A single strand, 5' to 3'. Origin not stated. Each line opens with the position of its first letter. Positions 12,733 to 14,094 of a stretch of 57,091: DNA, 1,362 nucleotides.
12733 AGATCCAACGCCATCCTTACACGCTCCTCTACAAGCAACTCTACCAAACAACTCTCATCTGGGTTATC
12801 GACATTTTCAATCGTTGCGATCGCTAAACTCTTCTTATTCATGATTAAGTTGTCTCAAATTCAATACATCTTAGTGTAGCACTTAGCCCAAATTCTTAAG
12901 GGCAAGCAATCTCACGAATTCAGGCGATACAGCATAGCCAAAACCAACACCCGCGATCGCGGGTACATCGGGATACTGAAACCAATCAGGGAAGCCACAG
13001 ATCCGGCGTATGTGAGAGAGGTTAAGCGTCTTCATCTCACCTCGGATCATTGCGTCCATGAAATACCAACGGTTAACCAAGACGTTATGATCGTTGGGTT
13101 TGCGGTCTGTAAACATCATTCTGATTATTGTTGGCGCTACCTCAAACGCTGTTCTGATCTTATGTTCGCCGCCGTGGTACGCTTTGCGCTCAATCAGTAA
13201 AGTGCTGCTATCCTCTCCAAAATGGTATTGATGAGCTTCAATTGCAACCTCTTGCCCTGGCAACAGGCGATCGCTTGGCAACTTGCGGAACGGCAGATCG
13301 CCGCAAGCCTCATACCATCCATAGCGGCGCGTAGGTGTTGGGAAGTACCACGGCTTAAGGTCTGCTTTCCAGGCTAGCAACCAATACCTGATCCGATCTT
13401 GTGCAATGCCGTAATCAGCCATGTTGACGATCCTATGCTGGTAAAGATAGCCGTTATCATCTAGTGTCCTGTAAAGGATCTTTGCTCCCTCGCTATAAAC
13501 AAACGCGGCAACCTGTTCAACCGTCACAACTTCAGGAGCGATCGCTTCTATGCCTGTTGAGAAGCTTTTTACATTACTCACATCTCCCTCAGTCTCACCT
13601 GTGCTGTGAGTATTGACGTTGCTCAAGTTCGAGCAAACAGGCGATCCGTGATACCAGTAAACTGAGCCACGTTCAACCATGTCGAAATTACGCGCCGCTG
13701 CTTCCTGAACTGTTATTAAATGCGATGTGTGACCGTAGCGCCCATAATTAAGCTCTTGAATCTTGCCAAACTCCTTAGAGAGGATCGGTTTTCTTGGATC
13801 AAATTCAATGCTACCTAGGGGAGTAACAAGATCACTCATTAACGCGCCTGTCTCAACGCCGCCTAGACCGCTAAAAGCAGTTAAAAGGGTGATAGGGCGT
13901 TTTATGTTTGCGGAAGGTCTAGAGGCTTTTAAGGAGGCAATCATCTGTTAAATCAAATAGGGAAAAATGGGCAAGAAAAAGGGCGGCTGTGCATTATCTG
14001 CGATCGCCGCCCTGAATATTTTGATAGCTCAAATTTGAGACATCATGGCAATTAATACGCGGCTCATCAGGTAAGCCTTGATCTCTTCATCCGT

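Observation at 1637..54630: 32 copies of a 26-bp quasi-palindrome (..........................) mark nearly every gene-block boundary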

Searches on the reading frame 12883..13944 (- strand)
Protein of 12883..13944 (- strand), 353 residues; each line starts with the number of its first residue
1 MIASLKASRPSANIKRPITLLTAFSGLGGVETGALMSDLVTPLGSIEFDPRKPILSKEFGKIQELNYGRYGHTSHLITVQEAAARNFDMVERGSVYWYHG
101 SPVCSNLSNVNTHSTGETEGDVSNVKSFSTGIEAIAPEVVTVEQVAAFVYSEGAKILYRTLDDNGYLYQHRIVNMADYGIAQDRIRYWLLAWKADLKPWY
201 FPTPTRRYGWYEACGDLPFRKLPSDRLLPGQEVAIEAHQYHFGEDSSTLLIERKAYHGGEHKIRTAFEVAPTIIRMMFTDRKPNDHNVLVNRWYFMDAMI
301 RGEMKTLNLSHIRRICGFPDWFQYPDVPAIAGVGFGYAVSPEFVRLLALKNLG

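Call 9: search_protein_families(library=pfam, proteins=[window:12883-13944:-], max_evalue=0.01)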
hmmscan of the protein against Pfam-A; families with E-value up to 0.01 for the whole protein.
window:12883-13944:- (353 aa): 1 family
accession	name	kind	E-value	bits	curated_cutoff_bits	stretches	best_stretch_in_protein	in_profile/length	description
PF00145.23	DNA_methylase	-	9e-12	45.5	22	1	127-347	93-318/324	C-5 cytosine-specific DNA methylase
